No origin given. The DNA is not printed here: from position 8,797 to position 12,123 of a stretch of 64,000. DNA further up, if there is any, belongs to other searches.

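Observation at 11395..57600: A 65-70 bp two-hairpin repeat family at very high density (at least 10 copies in 64 kb)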

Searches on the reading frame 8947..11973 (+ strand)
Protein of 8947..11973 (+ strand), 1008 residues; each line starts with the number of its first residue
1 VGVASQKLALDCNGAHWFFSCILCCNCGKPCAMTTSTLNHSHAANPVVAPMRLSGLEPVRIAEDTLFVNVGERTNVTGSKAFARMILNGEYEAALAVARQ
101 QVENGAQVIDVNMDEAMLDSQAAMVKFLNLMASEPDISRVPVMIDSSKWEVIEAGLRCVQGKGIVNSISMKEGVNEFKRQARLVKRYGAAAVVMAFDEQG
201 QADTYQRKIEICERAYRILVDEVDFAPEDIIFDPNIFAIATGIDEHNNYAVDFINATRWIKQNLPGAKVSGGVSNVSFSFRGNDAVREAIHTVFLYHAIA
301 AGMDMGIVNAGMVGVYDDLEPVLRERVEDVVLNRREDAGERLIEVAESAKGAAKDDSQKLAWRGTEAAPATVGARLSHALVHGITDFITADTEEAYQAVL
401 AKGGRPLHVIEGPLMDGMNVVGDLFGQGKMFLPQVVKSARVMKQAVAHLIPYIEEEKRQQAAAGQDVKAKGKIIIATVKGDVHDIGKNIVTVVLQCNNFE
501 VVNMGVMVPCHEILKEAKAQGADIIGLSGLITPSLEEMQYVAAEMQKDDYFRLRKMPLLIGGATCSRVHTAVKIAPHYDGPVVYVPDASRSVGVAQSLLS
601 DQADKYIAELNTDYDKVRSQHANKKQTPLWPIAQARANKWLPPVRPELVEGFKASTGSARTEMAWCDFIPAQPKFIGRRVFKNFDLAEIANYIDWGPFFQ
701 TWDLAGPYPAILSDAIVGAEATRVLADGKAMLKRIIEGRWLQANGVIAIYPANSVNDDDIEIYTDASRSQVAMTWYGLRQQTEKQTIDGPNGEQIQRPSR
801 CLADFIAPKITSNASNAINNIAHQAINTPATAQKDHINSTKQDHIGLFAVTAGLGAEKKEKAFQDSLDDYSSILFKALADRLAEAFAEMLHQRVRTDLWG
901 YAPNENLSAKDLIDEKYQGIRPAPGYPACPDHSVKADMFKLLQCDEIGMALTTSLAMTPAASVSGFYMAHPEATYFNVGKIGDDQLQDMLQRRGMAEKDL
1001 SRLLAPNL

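Call 11: search_protein_families(library=ncbifam, proteins=[window:8947-11973:+], max_evalue=0.00001)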
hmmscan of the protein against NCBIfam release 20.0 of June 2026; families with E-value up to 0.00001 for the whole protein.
window:8947-11973:+ (1008 aa): 12 families
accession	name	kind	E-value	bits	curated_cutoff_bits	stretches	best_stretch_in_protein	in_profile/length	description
NF007024.0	PRK09490.1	equivalog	0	1447.6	1497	2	47-813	340-1061/1234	methionine synthase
TIGR02082.1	metH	equivalog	0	1160.2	1010.85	1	45-978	321-1182/1182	methionine synthase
NF005719.0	PRK07535.1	domain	2.2e-38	131.9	259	1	68-311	2-230/268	methyltetrahydrofolate:corrinoid/iron-sulfur protein methyltransferase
TIGR02370.1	pyl_corrinoid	subfamily_domain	6.7e-36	123.5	215.3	1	382-567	4-179/197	methyltransferase cognate corrinoid protein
NF041607.1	dimeth_corrin_MtbC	equivalog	9.4e-32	110.2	350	1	384-574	9-183/203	dimethylamine corrinoid protein MtbC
NF040655.1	MtaC_Meth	equivalog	7.3e-28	97.3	420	1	390-614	49-250/253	methanol--corrinoid protein MtaC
NF047995.1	corrinoid_MtgC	exception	1.8e-27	96.2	310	1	377-569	9-189/215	glycine betaine-specific corrinoid protein MtgC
NF047996.1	corrin_MtgC_2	exception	2.3e-27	95.9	370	1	383-564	11-181/212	glycine betaine-specific corrinoid protein MtgC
NF040669.1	MtaC2_Meth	equivalog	7.7e-25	87.7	450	1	391-617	57-262/267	methanol--corrinoid protein MtaC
NF040758.1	CODH_ACS_meth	exception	4.5e-19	68.8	370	1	67-310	4-233/261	carbon monoxide dehydrogenase/acetyl-CoA synthase methytransferase subunit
NF002612.0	PRK02261.1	equivalog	3.3e-10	39.7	110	1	470-563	3-93/148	methylaspartate mutase subunit S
TIGR01501.1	MthylAspMutase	equivalog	6.5e-07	29.2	135.8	1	472-530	3-61/134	methylaspartate mutase subunit S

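Call 14: find_homologous_proteins(query=window:8947-11973:+, max_evalue=1e-50)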
Query window:8947-11973:+ (1008 aa): 8000 proteins with E <= 1e-50 among 8000 candidates; the best 120 are listed.
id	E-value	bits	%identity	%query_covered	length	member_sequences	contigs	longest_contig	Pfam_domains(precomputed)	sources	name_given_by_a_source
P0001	0.0e+0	2163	100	95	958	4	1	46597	PF02607.23,PF02965.23,PF00809.29,PF02310.25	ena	-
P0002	0.0e+0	1920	90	95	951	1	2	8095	PF02607.23,PF02965.23,PF00809.29,PF02310.25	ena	-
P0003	0.0e+0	1920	90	95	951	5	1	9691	PF02607.23,PF02965.23,PF00809.29,PF02310.25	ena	-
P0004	0.0e+0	1919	90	95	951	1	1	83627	PF02607.23,PF02965.23,PF00809.29,PF02310.25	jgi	jgi:5-methyltetrahydrofolate--homocysteine methyltransferase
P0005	0.0e+0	1918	90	95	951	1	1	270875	PF02607.23,PF02965.23,PF00809.29,PF02310.25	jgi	jgi:5-methyltetrahydrofolate--homocysteine methyltransferase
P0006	0.0e+0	1917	89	97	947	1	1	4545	PF02607.23,PF02965.23,PF00809.29,PF02310.25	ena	-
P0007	0.0e+0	1916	90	95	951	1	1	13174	PF02607.23,PF02965.23,PF00809.29,PF02310.25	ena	-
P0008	0.0e+0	1916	90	95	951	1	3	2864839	PF02607.23,PF02965.23,PF00809.29,PF02310.25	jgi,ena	jgi:5-methyltetrahydrofolate--homocysteine methyltransferase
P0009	0.0e+0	1916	90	95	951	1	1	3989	PF02607.23,PF02965.23,PF00809.29,PF02310.25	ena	-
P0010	0.0e+0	1916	90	95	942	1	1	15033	PF02607.23,PF02965.23,PF00809.29,PF02310.25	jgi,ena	jgi:5-methyltetrahydrofolate--homocysteine methyltransferase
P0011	0.0e+0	1915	90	95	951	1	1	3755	PF02607.23,PF02965.23,PF00809.29,PF02310.25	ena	-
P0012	0.0e+0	1915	90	95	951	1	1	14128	PF02607.23,PF02965.23,PF00809.29,PF02310.25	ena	-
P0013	0.0e+0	1914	90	95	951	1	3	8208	PF02607.23,PF02965.23,PF00809.29,PF02310.25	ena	-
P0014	0.0e+0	1914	90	95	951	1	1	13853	PF02607.23,PF02965.23,PF00809.29,PF02310.25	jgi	jgi:5-methyltetrahydrofolate--homocysteine methyltransferase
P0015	0.0e+0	1914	90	95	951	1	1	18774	PF02607.23,PF02965.23,PF00809.29,PF02310.25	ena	-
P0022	0.0e+0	1912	90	95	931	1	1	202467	PF02607.23,PF02965.23,PF00809.29,PF02310.25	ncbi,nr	ncbi:MAG: methionine synthase [Rhodoferax sp.]|nr:methionine synthase [Rhodoferax sp.]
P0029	0.0e+0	1909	90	95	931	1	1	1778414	PF02607.23,PF02965.23,PF00809.29,PF02310.25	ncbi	ncbi:MAG: methionine synthase [Burkholderiaceae bacterium]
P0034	0.0e+0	1854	86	97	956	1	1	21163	PF02607.23,PF02965.23,PF00809.29,PF02310.25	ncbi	-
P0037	0.0e+0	1771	81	97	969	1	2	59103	PF02607.23,PF02965.23,PF00809.29,PF02310.25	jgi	jgi:5-methyltetrahydrofolate--homocysteine methyltransferase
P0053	0.0e+0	1743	81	97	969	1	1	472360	PF02607.23,PF02965.23,PF00809.29,PF02310.25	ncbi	-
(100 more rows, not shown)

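Call 28: find_encoding_contigs(protein=P0008, flank=10000, max_places=2)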
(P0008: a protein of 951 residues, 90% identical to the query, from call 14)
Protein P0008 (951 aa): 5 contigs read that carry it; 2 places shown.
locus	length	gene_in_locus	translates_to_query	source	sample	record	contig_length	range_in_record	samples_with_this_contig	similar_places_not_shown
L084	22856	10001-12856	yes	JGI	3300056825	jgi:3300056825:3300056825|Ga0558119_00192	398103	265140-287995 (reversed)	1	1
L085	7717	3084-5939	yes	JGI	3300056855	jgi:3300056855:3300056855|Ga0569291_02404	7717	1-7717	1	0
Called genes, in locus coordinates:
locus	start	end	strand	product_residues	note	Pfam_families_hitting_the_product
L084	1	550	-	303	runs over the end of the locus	PF00119:ATP-synt_A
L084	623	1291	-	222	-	PF03899:ATP-synt_I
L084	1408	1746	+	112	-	PF04359:DUF493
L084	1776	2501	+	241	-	PF21948:LplA-B_cat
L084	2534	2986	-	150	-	-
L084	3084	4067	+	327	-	PF04055:Radical_SAM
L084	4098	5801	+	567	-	PF10592:AIPR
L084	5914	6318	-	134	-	PF00903:Glyoxalase, PF13669:Glyoxalase_4 (weak)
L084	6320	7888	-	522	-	PF01523:PmbA_TldD_1st, PF19290:PmbA_TldD_2nd, PF19289:PmbA_TldD_3rd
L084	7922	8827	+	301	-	PF24096:DUF7379 (weak), PF00561:Abhydrolase_1 (weak), PF02089:Palm_thioest, PF12697:Abhydrolase_6 (weak), PF02450:LCAT (weak), PF07819:PGAP1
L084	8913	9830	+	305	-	PF00520:Ion_trans, PF07885:Ion_trans_2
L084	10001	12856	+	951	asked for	PF00809:Pterin_bind, PF02607:B12-binding_2, PF02310:B12-binding, PF02965:Met_synt_B12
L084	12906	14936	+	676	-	PF00884:Sulfatase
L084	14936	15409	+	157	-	PF02130:YbeY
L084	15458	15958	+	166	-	PF04773:FecR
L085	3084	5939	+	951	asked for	PF00809:Pterin_bind, PF02607:B12-binding_2, PF02310:B12-binding, PF02965:Met_synt_B12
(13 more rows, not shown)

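Call 29: find_encoding_contigs(protein=P0053, flank=10000, max_places=1)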
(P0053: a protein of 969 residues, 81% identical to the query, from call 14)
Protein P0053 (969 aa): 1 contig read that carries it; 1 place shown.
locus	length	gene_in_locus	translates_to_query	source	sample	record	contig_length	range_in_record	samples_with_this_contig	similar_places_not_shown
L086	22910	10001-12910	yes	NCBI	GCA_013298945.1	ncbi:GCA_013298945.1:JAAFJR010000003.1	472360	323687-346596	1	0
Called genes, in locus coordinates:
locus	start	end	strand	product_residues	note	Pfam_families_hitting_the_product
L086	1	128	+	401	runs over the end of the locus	PF00005:ABC_tran, PF02463:SMC_N (faint), PF13304:AAA_21 (faint)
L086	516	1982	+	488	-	PF11638:DnaA_N, PF00308:Bac_DnaA, PF00004:AAA (weak), PF01695:IstB_IS21 (weak), PF08299:Bac_DnaA_C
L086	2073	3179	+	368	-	PF00712:DNA_pol3_beta, PF02767:DNA_pol3_beta_2, PF02768:DNA_pol3_beta_3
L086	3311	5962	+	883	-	PF02518:HATPase_c, PF00204:DNA_gyraseB, PF01751:Toprim, PF21249:GyrB_hook (weak), PF18053:GyrB_insert, PF00986:DNA_gyraseB_C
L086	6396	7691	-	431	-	PF15515:MvaI_BcnI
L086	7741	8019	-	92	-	-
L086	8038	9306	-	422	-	PF01381:HTH_3 (weak), PF00145:DNA_methylase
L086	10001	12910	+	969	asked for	PF00809:Pterin_bind, PF02607:B12-binding_2, PF02310:B12-binding, PF02965:Met_synt_B12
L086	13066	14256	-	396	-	PF03009:GDPD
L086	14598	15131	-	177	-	PF13671:AAA_33, PF01202:SKI (weak)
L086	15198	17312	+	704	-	PF00884:Sulfatase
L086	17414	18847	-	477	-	PF00929:RNase_T, PF27096:UvrC_M, PF27115:Cho_C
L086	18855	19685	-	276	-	PF13531:SBP_bac_11, PF01547:SBP_bac_1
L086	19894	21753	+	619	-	PF17297:PEPCK_N, PF00821:PEPCK_GTP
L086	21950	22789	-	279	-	PF00351:Biopterin_H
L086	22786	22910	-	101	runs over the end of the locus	PF01329:Pterin_4a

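Call 30: find_encoding_contigs(protein=P0001, flank=10000, max_places=2)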
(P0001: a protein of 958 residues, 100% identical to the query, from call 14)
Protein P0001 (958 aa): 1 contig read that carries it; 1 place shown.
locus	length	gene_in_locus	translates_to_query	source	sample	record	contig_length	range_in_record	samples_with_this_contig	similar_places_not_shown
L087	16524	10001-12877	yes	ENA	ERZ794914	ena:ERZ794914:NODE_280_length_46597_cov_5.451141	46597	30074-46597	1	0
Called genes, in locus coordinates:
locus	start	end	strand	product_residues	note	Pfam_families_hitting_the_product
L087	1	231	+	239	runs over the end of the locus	-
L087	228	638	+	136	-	PF18478:PIN_10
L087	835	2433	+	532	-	PF04851:ResIII, PF00270:DEAD (faint)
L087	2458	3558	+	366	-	-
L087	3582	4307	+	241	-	PF21948:LplA-B_cat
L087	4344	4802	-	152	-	-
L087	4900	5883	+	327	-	PF04055:Radical_SAM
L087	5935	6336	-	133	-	PF00903:Glyoxalase, PF13669:Glyoxalase_4 (weak)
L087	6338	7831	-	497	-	PF01523:PmbA_TldD_1st, PF19290:PmbA_TldD_2nd, PF19289:PmbA_TldD_3rd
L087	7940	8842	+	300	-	PF24096:DUF7379 (weak), PF00561:Abhydrolase_1 (faint), PF02089:Palm_thioest (weak), PF12697:Abhydrolase_6 (weak), PF07819:PGAP1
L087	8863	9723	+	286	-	PF00520:Ion_trans, PF07885:Ion_trans_2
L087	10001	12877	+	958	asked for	PF00809:Pterin_bind, PF02607:B12-binding_2, PF02310:B12-binding, PF02965:Met_synt_B12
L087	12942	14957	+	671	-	PF00884:Sulfatase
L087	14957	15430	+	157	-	PF02130:YbeY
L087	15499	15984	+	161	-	PF04773:FecR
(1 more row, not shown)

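Call 34: find_encoding_contigs(protein=P0029, flank=10000, max_places=1)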
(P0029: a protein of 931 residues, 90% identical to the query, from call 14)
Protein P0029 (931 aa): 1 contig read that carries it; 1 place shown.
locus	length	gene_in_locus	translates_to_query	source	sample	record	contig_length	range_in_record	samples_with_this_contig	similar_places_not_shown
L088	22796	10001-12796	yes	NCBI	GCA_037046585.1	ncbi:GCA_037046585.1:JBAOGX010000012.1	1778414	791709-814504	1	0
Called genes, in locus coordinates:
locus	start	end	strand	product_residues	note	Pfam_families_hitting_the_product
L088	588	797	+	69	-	-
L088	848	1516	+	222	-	-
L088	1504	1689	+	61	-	-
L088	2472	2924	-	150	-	-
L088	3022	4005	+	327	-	PF04055:Radical_SAM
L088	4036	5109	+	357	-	PF10592:AIPR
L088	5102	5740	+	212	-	-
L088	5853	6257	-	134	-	PF00903:Glyoxalase, PF13669:Glyoxalase_4 (weak)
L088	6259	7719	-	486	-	PF01523:PmbA_TldD_1st, PF19290:PmbA_TldD_2nd, PF19289:PmbA_TldD_3rd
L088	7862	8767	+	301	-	PF24096:DUF7379 (weak), PF00561:Abhydrolase_1 (weak), PF02089:Palm_thioest, PF12697:Abhydrolase_6 (weak), PF02450:LCAT (weak), PF07819:PGAP1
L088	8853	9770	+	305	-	PF00520:Ion_trans, PF07885:Ion_trans_2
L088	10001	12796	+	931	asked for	PF00809:Pterin_bind, PF02607:B12-binding_2, PF02310:B12-binding, PF02965:Met_synt_B12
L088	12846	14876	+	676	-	PF00884:Sulfatase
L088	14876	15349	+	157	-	PF02130:YbeY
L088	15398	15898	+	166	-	PF04773:FecR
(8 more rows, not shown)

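Call 35: find_encoding_contigs(protein=P0022, flank=10000, max_places=1)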
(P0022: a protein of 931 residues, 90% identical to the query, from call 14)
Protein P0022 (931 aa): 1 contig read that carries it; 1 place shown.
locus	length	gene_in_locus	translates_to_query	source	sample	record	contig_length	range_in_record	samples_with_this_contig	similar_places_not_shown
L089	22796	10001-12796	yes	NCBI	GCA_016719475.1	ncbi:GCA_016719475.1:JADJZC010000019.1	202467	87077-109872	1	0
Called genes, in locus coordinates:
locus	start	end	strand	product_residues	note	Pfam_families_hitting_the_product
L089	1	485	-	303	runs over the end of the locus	PF00119:ATP-synt_A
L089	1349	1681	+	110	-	PF04359:DUF493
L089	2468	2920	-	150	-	-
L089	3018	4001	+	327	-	PF04055:Radical_SAM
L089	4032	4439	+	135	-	-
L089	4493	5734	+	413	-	PF10592:AIPR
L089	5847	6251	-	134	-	PF00903:Glyoxalase, PF13669:Glyoxalase_4 (weak), PF21701:GLOD4_C (weak)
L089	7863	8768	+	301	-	PF24096:DUF7379 (faint), PF00561:Abhydrolase_1 (weak), PF02089:Palm_thioest, PF12697:Abhydrolase_6 (weak), PF02450:LCAT (weak), PF07819:PGAP1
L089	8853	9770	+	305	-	PF00520:Ion_trans, PF07885:Ion_trans_2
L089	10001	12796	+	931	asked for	PF00809:Pterin_bind, PF02607:B12-binding_2, PF02310:B12-binding, PF02965:Met_synt_B12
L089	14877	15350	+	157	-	PF02130:YbeY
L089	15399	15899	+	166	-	PF04773:FecR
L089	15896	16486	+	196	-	PF00691:OmpA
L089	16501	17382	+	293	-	PF02515:CoA_transf_3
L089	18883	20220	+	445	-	PF19425:Csd3_N2, PF01551:Peptidase_M23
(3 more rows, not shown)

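Call 36: find_encoding_contigs(protein=P0034, flank=10000, max_places=1)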
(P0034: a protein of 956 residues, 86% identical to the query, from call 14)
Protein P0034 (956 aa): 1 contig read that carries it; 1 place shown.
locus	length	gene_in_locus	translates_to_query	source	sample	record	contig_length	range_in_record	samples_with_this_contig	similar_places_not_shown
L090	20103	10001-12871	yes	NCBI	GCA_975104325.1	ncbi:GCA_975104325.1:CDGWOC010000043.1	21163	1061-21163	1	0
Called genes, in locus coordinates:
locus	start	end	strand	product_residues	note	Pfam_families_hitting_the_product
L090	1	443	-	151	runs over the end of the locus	-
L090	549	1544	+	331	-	PF04055:Radical_SAM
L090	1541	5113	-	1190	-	PF05378:Hydant_A_N, PF01968:Hydantoinase_A, PF19278:Hydant_A_C, PF02538:Hydantoinase_B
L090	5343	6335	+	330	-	PF03480:DctP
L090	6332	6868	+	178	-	PF04290:DctQ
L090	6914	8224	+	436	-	PF06808:DctM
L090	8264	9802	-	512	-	PF01523:PmbA_TldD_1st, PF19290:PmbA_TldD_2nd, PF19289:PmbA_TldD_3rd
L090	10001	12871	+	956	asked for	PF00809:Pterin_bind, PF02607:B12-binding_2, PF02310:B12-binding, PF02965:Met_synt_B12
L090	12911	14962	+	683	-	PF00884:Sulfatase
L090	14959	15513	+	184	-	PF02130:YbeY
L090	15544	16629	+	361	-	PF01073:3Beta_HSD, PF01370:Epimerase, PF02719:Polysacc_synt_2, PF04321:RmlD_sub_bind, PF07993:NAD_binding_4, PF16363:GDP_Man_Dehyd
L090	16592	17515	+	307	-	PF02719:Polysacc_synt_2 (weak), PF01370:Epimerase, PF04321:RmlD_sub_bind, PF16363:GDP_Man_Dehyd (weak)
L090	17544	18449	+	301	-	PF00483:NTP_transferase, PF12804:NTP_transf_3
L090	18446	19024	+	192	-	PF00908:dTDP_sugar_isom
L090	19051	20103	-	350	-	?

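Call 37: find_encoding_contigs(protein=P0037, flank=10000, max_places=1)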
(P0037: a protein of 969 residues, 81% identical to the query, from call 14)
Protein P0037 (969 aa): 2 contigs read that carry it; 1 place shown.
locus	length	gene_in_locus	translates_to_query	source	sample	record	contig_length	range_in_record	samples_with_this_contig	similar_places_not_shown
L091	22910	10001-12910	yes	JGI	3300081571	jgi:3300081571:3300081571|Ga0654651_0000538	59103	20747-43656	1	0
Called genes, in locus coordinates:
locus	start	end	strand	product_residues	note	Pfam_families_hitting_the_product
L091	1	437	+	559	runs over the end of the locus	PF01011:PQQ, PF13570:Beta-prop_ACSF4 (weak), PF13360:PQQ_2, PF01011:PQQ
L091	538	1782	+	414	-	PF00497:SBP_bac_3 (weak), PF13442:Cytochrome_CBB3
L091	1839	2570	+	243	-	PF00005:ABC_tran, PF13304:AAA_21 (faint)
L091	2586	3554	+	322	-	-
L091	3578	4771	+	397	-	PF13458:Peripla_BP_6 (faint)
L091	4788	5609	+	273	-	PF12679:ABC2_membrane_2, PF01061:ABC2_membrane, PF12698:ABC2_membrane_3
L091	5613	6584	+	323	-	PF03401:TctC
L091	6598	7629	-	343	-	PF02424:ApbE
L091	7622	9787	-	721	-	PF12801:Fer4_5, PF27538:NosR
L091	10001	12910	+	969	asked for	PF00809:Pterin_bind, PF02607:B12-binding_2, PF02310:B12-binding, PF02965:Met_synt_B12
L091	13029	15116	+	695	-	PF00884:Sulfatase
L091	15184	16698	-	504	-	PF00929:RNase_T, PF27096:UvrC_M, PF27115:Cho_C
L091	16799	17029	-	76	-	PF13443:HTH_26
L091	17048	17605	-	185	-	PF11188:DUF2975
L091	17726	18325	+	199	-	-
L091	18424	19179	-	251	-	PF13531:SBP_bac_11, PF01547:SBP_bac_1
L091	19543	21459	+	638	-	PF17297:PEPCK_N, PF00821:PEPCK_GTP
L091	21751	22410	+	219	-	PF13302:Acetyltransf_3 (weak), PF00583:Acetyltransf_1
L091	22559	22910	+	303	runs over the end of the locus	PF21917:NMB0537_N (weak), PF00571:CBS, PF03471:CorC_HlyC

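Call 48: search_protein_families(library=pfam, proteins=[L091:17726-18325:+], max_evalue=0.001)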
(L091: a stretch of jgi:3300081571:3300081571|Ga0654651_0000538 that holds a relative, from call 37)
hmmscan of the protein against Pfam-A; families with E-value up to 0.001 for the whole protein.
L091:17726-18325:+ (199 aa): 0 families
